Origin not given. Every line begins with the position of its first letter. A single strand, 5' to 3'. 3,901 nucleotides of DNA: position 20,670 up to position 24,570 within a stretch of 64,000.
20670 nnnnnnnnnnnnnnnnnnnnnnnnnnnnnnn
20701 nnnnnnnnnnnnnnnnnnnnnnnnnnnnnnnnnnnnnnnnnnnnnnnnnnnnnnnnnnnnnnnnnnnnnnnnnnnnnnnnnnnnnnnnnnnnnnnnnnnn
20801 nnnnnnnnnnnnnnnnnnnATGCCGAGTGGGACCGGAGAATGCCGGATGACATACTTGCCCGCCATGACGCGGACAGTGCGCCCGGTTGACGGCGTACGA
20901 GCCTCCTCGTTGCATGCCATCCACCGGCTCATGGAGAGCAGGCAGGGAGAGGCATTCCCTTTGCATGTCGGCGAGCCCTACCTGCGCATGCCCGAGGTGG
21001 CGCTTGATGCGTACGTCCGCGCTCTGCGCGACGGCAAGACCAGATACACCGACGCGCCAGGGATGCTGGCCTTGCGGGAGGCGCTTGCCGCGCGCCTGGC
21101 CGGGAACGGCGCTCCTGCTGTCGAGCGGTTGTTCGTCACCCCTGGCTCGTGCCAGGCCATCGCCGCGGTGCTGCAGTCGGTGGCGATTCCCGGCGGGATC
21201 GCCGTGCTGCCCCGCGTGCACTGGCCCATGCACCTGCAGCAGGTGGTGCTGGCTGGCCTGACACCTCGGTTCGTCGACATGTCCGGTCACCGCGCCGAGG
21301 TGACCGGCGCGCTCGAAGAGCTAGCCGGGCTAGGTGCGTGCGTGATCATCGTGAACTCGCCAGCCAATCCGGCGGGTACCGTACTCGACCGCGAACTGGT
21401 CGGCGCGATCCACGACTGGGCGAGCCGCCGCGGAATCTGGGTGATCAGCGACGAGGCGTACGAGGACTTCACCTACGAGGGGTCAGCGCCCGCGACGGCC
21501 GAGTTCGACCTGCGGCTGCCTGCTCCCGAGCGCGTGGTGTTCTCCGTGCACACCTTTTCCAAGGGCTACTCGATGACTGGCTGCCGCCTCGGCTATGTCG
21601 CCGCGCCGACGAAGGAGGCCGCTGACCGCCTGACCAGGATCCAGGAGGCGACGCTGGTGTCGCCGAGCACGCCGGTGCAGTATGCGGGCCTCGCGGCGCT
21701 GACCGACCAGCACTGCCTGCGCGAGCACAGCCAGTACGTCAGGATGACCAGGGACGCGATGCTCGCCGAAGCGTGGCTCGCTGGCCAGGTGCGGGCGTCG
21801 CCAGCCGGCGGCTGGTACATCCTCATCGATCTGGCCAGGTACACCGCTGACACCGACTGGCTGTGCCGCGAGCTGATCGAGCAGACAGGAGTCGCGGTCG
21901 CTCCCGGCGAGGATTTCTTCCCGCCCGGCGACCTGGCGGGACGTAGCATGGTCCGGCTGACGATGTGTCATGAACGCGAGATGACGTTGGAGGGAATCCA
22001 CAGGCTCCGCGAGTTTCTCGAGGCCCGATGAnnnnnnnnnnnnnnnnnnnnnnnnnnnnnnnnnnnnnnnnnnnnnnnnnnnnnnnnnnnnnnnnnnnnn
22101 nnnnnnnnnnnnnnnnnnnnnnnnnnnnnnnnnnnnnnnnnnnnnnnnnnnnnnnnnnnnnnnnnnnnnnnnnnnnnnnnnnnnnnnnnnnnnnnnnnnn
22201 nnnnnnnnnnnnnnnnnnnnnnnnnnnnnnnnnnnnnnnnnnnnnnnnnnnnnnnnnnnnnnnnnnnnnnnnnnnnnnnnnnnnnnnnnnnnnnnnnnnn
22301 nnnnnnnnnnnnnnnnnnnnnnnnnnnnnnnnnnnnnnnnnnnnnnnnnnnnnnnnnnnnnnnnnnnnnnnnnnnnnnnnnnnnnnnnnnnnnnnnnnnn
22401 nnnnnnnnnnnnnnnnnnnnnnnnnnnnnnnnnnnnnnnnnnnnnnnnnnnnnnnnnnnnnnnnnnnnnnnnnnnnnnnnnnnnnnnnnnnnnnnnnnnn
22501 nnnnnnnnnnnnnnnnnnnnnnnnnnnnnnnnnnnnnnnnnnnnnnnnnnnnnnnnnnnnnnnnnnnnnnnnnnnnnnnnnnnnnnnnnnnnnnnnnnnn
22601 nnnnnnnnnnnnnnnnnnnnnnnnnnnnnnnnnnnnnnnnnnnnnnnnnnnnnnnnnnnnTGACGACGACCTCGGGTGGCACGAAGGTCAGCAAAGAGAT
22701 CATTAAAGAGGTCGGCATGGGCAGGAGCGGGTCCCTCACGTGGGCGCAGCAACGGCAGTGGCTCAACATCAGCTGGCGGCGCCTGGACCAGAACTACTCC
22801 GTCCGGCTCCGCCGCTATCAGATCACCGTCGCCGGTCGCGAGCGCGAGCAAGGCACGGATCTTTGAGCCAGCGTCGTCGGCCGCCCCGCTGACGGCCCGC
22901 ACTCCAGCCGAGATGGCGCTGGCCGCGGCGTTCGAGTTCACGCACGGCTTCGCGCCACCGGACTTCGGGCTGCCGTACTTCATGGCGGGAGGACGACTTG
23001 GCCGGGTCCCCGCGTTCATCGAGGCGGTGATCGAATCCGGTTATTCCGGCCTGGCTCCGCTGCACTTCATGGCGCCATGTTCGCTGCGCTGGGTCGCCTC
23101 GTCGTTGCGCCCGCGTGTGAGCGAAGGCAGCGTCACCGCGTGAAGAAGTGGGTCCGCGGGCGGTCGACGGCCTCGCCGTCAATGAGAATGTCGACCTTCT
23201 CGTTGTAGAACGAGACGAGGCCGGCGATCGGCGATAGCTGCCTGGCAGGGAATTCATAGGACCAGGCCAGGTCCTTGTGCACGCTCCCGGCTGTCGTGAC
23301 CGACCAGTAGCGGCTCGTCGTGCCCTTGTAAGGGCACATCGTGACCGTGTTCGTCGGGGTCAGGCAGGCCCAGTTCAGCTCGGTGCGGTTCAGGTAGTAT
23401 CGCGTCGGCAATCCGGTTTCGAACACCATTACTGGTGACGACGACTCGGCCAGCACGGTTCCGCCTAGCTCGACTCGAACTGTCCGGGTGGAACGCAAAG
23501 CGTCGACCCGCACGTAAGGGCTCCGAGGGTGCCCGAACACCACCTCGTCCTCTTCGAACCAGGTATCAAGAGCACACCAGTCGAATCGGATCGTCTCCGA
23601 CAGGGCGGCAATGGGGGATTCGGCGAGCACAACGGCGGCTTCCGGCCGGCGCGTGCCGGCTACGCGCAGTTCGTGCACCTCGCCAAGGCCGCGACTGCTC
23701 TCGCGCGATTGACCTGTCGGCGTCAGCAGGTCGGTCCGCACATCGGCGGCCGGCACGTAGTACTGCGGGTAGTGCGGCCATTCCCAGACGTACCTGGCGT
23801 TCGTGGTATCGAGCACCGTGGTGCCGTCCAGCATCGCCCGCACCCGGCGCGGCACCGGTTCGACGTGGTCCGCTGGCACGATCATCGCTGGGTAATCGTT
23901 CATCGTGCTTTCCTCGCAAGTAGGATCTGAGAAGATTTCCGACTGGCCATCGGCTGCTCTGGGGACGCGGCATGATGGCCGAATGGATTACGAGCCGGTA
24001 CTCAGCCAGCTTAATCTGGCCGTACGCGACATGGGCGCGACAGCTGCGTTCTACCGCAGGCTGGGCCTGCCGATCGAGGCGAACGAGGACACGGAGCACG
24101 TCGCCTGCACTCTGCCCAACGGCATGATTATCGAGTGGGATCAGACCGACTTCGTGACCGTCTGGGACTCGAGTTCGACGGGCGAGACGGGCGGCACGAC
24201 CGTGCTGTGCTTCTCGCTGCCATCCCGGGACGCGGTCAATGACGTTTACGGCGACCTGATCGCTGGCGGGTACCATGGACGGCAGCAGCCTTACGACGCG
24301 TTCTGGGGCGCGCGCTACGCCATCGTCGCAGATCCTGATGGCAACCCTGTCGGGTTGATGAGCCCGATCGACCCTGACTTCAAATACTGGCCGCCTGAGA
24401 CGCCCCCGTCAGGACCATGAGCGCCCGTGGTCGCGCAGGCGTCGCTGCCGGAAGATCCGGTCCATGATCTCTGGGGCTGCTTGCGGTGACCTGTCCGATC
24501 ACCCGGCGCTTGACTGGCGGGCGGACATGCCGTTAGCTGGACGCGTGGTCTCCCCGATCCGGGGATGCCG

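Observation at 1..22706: Pyochelin/coelibactin-type aryl-thiazoline NRPS cluster with an unusual tailoring set that includes a tryptophan 2,3-dioxygenase.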

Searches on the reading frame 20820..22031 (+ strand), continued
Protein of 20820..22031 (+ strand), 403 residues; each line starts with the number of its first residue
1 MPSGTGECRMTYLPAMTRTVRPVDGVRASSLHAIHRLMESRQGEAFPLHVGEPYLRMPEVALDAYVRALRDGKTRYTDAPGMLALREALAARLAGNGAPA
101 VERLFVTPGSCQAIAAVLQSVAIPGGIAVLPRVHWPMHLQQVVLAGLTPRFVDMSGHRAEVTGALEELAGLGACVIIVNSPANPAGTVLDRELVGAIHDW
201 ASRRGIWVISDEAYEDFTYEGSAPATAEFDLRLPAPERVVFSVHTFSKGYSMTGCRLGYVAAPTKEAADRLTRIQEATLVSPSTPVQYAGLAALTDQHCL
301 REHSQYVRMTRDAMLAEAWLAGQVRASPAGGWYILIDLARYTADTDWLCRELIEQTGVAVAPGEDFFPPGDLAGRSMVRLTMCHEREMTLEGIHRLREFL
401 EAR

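Call 82: search_protein_families(library=pfam, proteins=[L090:450-2375:+, L090:2391-4061:-, L090:3695-4552:+, L090:4562-5653:+, L090:5640-6518:-, L090:6500-7270:-, L090:7274-8995:-, L090:12085-13272:+, L090:13269-15071:+, L090:16358-19426:+])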
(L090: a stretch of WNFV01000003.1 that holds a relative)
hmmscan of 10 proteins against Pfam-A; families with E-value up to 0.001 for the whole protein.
L090:450-2375:+ (641 aa): 3 families
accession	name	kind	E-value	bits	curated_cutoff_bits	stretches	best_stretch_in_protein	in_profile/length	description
PF00501.34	AMP-binding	-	9.4e-76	255.5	29.9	1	60-402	1-384/384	AMP-binding enzyme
PF00550.31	PP-binding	-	2.5e-13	50.5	20.8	1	563-624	2-65/67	Phosphopantetheine attachment site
PF13193.12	AMP-binding_C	-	8.7e-12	46.2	24.5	1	460-534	1-76/76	AMP-binding enzyme C-terminal domain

L090:2391-4061:- (556 aa): 1 family
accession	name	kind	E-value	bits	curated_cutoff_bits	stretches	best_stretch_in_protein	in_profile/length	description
PF00067.27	p450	-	1.4e-22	80.6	22.8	1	430-522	326-428/462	Cytochrome P450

L090:3695-4552:+ (285 aa): 4 families
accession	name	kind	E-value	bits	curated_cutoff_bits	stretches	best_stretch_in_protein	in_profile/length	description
PF00975.26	Thioesterase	-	7.3e-45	154.4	26.4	1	41-260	2-222/226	Thioesterase domain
PF12697.13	Abhydrolase_6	-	1.9e-09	38.9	26.3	1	50-256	9-214/217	Alpha/beta hydrolase family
PF12146.15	Hydrolase_4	-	5e-05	23.1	27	1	84-139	55-108/239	Serine aminopeptidase, S33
PF00561.26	Abhydrolase_1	-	0.00086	19.5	25.8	0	105-145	70-108/245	alpha/beta hydrolase fold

L090:4562-5653:+ (363 aa): 1 family
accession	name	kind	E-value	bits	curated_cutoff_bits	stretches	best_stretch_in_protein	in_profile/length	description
PF06224.18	AlkZ-like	-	2.4e-32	113.3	25.9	1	36-347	4-324/329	DNA glycosylase AlkZ-like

L090:5640-6518:- (292 aa): 1 family
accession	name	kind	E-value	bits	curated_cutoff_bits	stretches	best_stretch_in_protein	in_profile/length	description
PF01261.30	AP_endonuc_2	-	8.9e-13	48.9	31.1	1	26-234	2-216/249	Xylose isomerase-like TIM barrel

L090:6500-7270:- (256 aa): 1 family
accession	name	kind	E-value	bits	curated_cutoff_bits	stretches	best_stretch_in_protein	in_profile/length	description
PF00975.26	Thioesterase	-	6e-39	135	26.4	1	26-243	2-220/226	Thioesterase domain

L090:7274-8995:- (573 aa): 3 families
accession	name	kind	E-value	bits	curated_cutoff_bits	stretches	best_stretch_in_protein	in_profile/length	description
PF00501.34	AMP-binding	-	1.1e-67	229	29.9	2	121-332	153-384/384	AMP-binding enzyme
PF00550.31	PP-binding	-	5.2e-13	49.5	20.8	1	497-559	2-67/67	Phosphopantetheine attachment site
PF13193.12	AMP-binding_C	-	5.5e-11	43.7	24.5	1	391-465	1-76/76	AMP-binding enzyme C-terminal domain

L090:12085-13272:+ (395 aa): 0 families

L090:13269-15071:+ (600 aa): 3 families
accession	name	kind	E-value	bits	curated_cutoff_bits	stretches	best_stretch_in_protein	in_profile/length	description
PF00561.26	Abhydrolase_1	-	3.7e-19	69.8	25.8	1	208-357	12-115/245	alpha/beta hydrolase fold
PF08386.16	Abhydrolase_4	-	2.3e-15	57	21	1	499-593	7-103/103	TAP-like protein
PF12146.15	Hydrolase_4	-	0.00044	20.1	27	0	310-345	75-110/239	Serine aminopeptidase, S33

L090:16358-19426:+ (1022 aa): 4 families
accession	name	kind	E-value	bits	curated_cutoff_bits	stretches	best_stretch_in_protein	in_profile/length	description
PF00501.34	AMP-binding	-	3.9e-71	240.3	29.9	1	52-397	1-384/384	AMP-binding enzyme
PF00668.25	Condensation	-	6.5e-19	68.4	30.6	1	635-869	5-256/456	Condensation domain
PF00550.31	PP-binding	-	9e-16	58.3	20.8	1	556-618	3-67/67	Phosphopantetheine attachment site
PF13193.12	AMP-binding_C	-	4.9e-09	37.4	24.5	1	456-527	1-76/76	AMP-binding enzyme C-terminal domain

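Call 85: search_protein_families(library=ncbifam, proteins=[L082:4060-4737:+], max_evalue=1e-8)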
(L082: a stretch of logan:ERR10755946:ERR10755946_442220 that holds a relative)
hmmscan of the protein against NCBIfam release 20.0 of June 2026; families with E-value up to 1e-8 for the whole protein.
L082:4060-4737:+ (225 aa): 1 family
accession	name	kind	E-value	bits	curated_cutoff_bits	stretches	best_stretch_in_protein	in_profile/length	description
TIGR03036.1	trp_2_3_diox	equivalog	6.1e-24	84.8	390.7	1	10-124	6-114/264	tryptophan 2,3-dioxygenase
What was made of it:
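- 22028..22706 (+): Short (225-aa) TDO-family haem dioxygenase (TioF-like), frameshifted in this assembly by an extra C at 22507. Scores below the NCBIfam equivalog cut-off, 85 against 391 bits (call 85).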

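Call 86: search_solved_structures(query=L082:4060-4737:+, max_evalue=1e-8, show_alignments=2)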
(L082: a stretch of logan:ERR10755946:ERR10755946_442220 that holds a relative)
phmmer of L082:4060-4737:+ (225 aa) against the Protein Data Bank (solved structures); distinct sequences matched with E-value up to 1e-8: 12.
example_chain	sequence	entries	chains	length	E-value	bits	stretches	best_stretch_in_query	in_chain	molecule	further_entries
2nox_A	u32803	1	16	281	2.2e-12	50.2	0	11-124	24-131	Tryptophan 2,3-dioxygenase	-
2nw7_A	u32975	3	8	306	1.9e-09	40.6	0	10-124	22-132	Tryptophan 2,3-dioxygenase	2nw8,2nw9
4pw8_A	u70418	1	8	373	1.9e-09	40.6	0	11-126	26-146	Tryptophan 2,3-dioxygenase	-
5ti9_A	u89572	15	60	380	2e-09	40.5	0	11-126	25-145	Tryptophan 2,3-dioxygenase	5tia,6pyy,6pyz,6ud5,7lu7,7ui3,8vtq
6vbn_A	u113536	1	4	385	2e-09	40.5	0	11-126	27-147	Tryptophan 2,3-dioxygenase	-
6a4i_A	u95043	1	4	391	2.2e-09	40.3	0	11-126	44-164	Tryptophan 2,3-dioxygenase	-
8qv7_A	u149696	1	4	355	2.4e-09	40.2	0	12-126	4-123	Tryptophan 2,3-dioxygenase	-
9ezj_A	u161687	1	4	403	2.4e-09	40.2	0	11-126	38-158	Tryptophan 2,3-dioxygenase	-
8r5q_A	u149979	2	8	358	2.5e-09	40.2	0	12-126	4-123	Tryptophan 2,3-dioxygenase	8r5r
9esd_A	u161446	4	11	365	2.7e-09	40.1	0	11-125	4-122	Tryptophan 2,3-dioxygenase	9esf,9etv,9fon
4hka_A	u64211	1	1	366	3.1e-09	39.9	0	11-125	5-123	Tryptophan 2,3-dioxygenase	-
1yw0_A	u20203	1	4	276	3.8e-09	39.6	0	11-124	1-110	tryptophan 2,3-dioxygenase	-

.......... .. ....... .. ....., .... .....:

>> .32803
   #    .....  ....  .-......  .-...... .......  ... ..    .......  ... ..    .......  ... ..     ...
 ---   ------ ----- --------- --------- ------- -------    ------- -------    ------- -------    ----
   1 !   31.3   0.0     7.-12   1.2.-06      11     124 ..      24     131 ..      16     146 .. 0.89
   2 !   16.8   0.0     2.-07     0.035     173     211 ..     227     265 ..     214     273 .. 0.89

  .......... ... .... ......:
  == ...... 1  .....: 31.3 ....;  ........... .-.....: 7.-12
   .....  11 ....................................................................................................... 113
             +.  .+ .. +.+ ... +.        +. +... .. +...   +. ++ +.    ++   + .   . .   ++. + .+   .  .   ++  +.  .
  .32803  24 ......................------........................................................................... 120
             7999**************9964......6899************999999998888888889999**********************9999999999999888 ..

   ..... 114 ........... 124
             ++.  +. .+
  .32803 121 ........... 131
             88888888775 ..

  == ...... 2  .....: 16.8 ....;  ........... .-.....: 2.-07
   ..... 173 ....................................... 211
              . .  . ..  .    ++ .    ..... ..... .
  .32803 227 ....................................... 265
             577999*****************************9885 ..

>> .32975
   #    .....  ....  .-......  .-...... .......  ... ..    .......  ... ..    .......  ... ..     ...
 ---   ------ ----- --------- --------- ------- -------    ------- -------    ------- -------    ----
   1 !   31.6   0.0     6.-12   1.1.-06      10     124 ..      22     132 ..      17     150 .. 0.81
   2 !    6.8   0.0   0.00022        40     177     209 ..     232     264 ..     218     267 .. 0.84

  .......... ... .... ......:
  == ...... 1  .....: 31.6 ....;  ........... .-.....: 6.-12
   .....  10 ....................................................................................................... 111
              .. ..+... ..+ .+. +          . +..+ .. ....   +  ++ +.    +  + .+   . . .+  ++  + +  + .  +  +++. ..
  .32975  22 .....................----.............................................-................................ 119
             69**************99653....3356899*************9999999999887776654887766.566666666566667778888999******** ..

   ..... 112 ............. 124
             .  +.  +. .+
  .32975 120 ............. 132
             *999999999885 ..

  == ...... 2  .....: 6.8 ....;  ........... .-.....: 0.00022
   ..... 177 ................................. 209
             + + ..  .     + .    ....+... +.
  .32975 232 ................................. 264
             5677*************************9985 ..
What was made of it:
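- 22028..22706 (+): The distal His (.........), Arg (FMRFR), proximal His (WRRMH) and GTGGTSG motifs align with solved TDOs (call 86).
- TDO: haem and substrate residues are conserved (call 86).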

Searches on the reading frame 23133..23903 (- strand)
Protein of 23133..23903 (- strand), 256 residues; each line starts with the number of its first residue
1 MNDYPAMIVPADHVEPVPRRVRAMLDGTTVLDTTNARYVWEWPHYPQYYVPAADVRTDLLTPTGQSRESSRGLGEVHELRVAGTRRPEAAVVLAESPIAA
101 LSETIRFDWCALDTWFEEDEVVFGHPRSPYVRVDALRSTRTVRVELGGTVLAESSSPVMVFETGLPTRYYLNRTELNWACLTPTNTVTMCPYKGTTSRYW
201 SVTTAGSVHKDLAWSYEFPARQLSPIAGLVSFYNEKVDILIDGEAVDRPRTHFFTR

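Call 4: search_protein_families(library=pfam, proteins=[window:23133-23903:-])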
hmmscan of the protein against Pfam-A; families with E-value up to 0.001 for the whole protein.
window:23133-23903:- (256 aa): 1 family
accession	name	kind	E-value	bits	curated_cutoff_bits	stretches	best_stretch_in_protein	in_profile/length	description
PF04248.19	NTP_transf_9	-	1e-43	147.5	22.1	2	142-235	1-93/93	Domain of unknown function (DUF427)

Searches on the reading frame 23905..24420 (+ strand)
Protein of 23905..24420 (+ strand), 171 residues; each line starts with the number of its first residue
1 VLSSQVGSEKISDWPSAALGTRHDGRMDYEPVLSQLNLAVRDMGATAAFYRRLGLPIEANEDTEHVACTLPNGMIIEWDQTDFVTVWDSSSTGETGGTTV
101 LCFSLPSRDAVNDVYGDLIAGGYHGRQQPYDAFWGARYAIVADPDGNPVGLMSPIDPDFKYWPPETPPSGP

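Call 10: search_protein_families(library=pfam, proteins=[window:23905-24420:+])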
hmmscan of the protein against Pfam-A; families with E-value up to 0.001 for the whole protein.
window:23905-24420:+ (171 aa): 1 family
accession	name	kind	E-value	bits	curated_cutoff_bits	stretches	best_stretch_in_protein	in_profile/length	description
PF00903.31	Glyoxalase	-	1.5e-09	38.7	20.6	1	34-149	3-119/121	Glyoxalase/Bleomycin resistance protein/Dioxygenase superfamily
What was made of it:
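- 23983..24420 (+): Small VOC/glyoxalase-family protein; possibly a cluster member (self-resistance?). Pfam Glyoxalase (call 10).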

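Call 85: search_protein_families(library=ncbifam, proteins=[window:23983-24420:+], max_evalue=1e-8)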
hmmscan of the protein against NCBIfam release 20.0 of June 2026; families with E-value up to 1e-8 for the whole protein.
window:23983-24420:+ (145 aa): 0 families
